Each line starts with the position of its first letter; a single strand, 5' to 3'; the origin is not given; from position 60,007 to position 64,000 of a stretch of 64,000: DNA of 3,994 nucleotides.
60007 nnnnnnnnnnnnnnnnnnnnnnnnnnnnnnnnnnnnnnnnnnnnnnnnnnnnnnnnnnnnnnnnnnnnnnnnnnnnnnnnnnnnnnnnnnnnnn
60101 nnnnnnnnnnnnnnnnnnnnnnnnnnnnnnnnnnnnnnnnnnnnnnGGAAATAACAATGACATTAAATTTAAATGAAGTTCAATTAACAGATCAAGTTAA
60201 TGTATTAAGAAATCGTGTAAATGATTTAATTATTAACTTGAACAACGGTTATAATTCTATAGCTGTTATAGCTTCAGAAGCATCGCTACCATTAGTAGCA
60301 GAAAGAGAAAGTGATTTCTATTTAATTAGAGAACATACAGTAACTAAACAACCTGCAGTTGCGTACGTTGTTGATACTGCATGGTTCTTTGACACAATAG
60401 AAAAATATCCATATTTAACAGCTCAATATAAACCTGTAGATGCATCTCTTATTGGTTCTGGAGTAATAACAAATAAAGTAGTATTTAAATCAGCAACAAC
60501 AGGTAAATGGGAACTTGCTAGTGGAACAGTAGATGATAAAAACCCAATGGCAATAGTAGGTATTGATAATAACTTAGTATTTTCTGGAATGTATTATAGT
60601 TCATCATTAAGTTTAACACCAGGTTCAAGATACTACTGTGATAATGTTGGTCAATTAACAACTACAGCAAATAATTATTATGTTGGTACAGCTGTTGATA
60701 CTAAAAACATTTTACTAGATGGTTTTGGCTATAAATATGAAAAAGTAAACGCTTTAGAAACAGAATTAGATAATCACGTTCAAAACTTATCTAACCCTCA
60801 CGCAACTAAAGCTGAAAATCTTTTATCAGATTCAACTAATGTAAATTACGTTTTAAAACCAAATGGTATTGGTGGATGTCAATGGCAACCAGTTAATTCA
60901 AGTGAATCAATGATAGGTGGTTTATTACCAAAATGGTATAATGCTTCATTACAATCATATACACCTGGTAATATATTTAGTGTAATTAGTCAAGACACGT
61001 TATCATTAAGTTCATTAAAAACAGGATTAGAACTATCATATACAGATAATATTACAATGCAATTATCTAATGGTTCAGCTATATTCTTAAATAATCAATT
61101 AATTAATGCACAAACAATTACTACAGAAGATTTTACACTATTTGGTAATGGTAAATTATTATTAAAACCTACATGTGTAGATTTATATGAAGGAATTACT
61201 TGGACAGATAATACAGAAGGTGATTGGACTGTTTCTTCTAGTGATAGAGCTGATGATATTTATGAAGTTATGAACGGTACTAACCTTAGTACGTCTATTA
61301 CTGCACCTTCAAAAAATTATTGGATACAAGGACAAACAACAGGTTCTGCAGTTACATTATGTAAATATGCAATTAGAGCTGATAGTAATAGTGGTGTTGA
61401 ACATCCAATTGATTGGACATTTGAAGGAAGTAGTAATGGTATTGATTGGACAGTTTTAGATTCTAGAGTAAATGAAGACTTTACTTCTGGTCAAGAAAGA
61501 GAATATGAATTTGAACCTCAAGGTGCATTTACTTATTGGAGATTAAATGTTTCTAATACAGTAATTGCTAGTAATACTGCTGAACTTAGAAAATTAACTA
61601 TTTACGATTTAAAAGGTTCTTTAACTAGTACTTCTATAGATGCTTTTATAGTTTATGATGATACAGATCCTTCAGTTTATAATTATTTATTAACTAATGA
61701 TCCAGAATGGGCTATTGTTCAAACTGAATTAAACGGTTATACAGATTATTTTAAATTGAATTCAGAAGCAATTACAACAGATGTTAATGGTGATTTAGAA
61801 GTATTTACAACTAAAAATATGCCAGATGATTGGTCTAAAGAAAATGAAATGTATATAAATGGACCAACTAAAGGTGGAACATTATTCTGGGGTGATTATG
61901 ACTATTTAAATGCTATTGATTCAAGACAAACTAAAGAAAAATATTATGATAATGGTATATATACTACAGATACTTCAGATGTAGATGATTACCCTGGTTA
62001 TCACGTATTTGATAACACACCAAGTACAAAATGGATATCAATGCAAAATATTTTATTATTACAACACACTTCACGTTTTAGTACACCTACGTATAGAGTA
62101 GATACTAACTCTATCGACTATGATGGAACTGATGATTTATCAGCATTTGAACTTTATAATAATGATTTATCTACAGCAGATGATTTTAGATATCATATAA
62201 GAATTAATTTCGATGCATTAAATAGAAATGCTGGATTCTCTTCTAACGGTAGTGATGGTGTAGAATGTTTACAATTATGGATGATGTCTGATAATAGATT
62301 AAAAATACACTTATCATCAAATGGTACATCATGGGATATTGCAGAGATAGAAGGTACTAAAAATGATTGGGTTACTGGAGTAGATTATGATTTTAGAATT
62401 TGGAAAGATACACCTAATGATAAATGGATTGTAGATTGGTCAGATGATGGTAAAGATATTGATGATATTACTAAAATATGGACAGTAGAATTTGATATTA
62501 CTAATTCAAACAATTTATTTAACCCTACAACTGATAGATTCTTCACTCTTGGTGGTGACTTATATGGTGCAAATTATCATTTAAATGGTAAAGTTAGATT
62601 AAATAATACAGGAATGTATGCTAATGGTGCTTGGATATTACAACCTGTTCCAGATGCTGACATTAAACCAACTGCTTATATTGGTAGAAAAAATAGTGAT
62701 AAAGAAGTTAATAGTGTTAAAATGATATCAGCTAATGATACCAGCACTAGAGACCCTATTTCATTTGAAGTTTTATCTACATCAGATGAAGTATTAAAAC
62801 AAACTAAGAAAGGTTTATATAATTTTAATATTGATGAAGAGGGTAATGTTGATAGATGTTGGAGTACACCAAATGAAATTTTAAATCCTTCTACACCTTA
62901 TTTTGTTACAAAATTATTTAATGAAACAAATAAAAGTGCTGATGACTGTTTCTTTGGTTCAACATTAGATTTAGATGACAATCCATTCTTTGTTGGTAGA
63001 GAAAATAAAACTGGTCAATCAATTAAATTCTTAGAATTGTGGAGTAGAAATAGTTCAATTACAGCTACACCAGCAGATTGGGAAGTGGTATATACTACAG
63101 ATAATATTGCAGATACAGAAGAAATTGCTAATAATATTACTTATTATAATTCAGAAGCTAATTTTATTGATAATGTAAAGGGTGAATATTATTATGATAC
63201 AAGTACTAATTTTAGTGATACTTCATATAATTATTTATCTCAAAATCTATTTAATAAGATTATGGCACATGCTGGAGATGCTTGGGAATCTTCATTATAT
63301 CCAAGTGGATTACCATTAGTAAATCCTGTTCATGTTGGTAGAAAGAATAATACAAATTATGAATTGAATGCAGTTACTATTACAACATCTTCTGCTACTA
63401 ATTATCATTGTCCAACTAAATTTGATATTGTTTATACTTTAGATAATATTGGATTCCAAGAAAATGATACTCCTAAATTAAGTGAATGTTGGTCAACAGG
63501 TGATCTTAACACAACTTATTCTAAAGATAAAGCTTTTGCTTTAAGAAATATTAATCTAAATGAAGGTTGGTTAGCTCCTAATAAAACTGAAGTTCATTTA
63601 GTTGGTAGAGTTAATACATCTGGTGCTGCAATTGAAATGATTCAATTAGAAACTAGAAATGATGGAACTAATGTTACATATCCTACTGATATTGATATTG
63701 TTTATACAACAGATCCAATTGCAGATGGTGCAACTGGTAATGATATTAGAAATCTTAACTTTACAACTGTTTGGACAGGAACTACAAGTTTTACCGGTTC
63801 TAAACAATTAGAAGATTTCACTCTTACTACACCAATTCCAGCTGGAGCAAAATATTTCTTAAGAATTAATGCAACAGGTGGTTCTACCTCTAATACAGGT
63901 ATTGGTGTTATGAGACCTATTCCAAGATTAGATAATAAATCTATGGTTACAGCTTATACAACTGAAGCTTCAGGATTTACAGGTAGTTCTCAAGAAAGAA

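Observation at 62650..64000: Tandem lectin-like domain repeats in a giant fibre protein that runs off the window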

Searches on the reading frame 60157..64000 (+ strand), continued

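Call 67: find_encoding_contigs(protein=P0007, flank=8000, max_places=3)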
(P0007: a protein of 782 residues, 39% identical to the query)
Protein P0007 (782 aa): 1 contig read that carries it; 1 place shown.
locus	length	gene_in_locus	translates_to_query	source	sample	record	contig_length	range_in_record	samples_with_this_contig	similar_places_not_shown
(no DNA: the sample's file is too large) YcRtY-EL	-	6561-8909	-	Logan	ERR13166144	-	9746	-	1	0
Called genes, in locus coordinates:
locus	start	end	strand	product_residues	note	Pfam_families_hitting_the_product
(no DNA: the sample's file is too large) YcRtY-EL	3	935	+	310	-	?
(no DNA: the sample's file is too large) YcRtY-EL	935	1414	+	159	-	-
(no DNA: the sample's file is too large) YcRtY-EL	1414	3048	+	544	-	-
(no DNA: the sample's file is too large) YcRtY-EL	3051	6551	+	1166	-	-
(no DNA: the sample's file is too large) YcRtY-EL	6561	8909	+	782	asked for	PF00754:F5_F8_type_C (faint)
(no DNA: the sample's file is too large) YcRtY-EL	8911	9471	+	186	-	-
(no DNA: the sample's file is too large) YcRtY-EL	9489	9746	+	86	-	?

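Call 76: predict_structure(alignment_id=A4)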
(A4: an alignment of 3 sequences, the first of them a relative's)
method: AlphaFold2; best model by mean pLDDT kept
length: 871 residues; sequences in the alignment: 3
mean_pLDDT: 38.4   pTM: 0.26
mean pLDDT of the five models: 38.4, 33.3, 31.5, 31.5, 28.1
residues with pLDDT >= 90: 0; 70-90: 1; 50-70: 132; < 50: 738
segments of 3 or more residues with pLDDT < 50: 1-74, 97-113, 134-140, 180-430, 445-586, 601-609, 625-629, 648-821, 825-829, 832-871
pLDDT, mean of each block of 10 residues (from residue 1): 32 35 32 32 28 38 45 50 52 49 35 55 61 48 55 61 66 56 34 32 39 33 40 40 37 30 36 38 40 39 39 31 25 28 26 28 30 29 29 36 32 32 41 50 48 37 34 39 31 27 25 27 25 26 27 37 39 44 50 61 44 65 50 58 52 36 31 30 36 37 36 35 29 32 32 30 28 26 29 27 36 44 48 47 41 37 44 36
secondary structure, 60 per line:
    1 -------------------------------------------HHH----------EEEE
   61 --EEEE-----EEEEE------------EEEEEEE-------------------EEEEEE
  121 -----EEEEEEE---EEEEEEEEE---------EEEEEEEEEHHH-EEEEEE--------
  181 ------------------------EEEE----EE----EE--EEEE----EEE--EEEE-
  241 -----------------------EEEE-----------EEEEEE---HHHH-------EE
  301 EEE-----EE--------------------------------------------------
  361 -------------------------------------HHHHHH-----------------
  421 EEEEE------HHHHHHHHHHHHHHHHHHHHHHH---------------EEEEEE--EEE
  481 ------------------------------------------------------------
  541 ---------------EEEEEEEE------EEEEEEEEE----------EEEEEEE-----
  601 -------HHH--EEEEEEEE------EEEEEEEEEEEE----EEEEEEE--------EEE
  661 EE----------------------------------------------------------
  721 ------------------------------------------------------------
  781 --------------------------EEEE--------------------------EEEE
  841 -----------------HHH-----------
elements in order (helices of 4 or more, strands of 3 or more residues): E57-60 E63-66 E72-76 E89-95 E115-120 E126-132 E136-144 E154-162 E167-172 E205-208 E223-226 E231-233 E236-239 E264-267 E279-284 H288-291 E299-303 H398-403 E421-425 H432-454 E470-475 E478-480 E556-563 E570-578 E589-595 E613-620 E627-638 E643-649 E658-662 E807-810 E837-840

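Call 82: fold_search(model_id=the predicted structure, library=viral)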
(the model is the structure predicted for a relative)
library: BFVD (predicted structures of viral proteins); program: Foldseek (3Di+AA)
matches with E <= 10: 1745; with E <= 0.001: 14
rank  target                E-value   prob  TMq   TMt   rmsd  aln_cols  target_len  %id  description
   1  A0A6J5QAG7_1          2.1e-05  0.94  0.21  0.10  20.4       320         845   14  Tip attachment protein J [uncultured Caudovirales phage]
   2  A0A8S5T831            6.3e-05  0.99  0.27  0.25  26.9       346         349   13  Uncharacterized protein [Siphoviridae sp. ctmqi22]
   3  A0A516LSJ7            1.1e-04  0.82  0.22  0.21  22.5       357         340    9  (no name in the UniProt tables at hand)
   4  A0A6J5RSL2            1.9e-04  0.98  0.27  0.24  18.3       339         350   11  Uncharacterized protein [uncultured Caudovirales phage]
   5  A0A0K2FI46            6.8e-04  1.00  0.28  0.14  13.6       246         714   11  Uncharacterized protein [Achromobacter phage phiAxp-3]
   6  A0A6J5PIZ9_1          6.8e-04  0.69  0.21  0.10  24.5       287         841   10  Tip attachment protein J [uncultured Caudovirales phage]
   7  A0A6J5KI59            6.8e-04  0.63  0.15  0.11  18.7       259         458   10  Collagen triple helix repeat [uncultured Caudovirales phage]
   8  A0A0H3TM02            8.0e-04  0.99  0.22  0.08   8.8       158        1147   10  (no name in the UniProt tables at hand)
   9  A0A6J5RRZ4            8.0e-04  0.51  0.14  0.09  19.4       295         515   10  Major tropism determinant N-terminal domain-containing protein [uncultured Caudovirales phage]
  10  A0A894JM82            8.0e-04  0.30  0.12  0.12  23.1       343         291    8  Putative Rep [ssDNA virus sp.]
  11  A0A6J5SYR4            8.4e-04  0.93  0.22  0.11  17.1       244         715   14  Uncharacterized protein [uncultured Caudovirales phage]
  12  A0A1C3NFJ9            8.9e-04  0.85  0.24  0.22  17.7       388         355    9  (no name in the UniProt tables at hand)
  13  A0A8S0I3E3            9.9e-04  0.69  0.19  0.10  23.4       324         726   13  (no name in the UniProt tables at hand)
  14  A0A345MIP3            9.9e-04  0.54  0.21  0.09  16.9       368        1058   13  Minor tail protein [Gordonia phage Daredevil]
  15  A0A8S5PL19            1.2e-03  0.54  0.21  0.07  30.9       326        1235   12  Tail protein [Myoviridae sp. ctsK93]
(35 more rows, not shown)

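Call 85: search_protein_families(library=pfam, proteins=[P0008, P0007], max_evalue=1)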
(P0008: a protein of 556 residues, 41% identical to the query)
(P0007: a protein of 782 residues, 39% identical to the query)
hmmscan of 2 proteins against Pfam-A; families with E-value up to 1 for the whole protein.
P0008 (556 aa): 1 family
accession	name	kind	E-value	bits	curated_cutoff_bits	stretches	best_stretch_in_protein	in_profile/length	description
PF05662.19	YadA_stalk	-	0.017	15.9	28.4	1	63-85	1-23/43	Coiled stalk of trimeric autotransporter adhesin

P0007 (782 aa): 4 families
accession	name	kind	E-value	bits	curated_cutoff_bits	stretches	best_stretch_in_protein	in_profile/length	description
PF00754.31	F5_F8_type_C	-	1.4e-07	32.2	28.2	2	275-386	2-104/127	F5/8 type C domain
PF22633.2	F5_F8_type_C_2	-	8.5e-05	23.5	27.8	1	289-365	2-73/91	NedA-like, galactose-binding domain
PF05053.19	Menin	-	0.044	12.5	23.6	1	180-272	449-539/678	Menin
PF25283.1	DUF7873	-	0.17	12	27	1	104-195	4-93/244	Family of unknown function (DUF7873)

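Call 87: search_solved_structures(query=A6, max_evalue=10)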
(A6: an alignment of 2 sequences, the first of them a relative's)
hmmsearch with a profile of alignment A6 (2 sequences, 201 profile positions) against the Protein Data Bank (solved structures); distinct sequences matched with E-value up to 10: 0.

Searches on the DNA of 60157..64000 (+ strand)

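Call 5: search_dna_similar(collection=phages, query=window:60157-64000:+, mode=near)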
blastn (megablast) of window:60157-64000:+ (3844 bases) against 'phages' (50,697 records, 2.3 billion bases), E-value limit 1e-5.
No match.

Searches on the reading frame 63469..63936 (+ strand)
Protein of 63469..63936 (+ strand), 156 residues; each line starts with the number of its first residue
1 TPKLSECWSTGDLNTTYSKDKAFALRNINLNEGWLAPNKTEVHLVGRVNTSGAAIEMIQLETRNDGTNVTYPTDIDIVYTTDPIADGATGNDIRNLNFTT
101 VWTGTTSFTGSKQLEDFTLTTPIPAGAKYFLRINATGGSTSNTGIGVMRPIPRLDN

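Call 32: find_homologous_proteins(query=A1, max_evalue=0.01)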
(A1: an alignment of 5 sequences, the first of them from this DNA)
Query A1 (5 sequences): 638 candidates shared short words with the query, none scored E <= 0.01.

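Call 38: search_solved_structures(query=A1, max_evalue=10, show_alignments=2)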
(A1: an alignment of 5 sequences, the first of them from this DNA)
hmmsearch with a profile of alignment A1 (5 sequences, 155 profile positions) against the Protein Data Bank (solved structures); distinct sequences matched with E-value up to 10: 1.
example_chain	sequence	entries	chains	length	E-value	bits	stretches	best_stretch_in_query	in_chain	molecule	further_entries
7nsn_A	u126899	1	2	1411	0.28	14.1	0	37-77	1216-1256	GH92 alpha-1,2-mannosidase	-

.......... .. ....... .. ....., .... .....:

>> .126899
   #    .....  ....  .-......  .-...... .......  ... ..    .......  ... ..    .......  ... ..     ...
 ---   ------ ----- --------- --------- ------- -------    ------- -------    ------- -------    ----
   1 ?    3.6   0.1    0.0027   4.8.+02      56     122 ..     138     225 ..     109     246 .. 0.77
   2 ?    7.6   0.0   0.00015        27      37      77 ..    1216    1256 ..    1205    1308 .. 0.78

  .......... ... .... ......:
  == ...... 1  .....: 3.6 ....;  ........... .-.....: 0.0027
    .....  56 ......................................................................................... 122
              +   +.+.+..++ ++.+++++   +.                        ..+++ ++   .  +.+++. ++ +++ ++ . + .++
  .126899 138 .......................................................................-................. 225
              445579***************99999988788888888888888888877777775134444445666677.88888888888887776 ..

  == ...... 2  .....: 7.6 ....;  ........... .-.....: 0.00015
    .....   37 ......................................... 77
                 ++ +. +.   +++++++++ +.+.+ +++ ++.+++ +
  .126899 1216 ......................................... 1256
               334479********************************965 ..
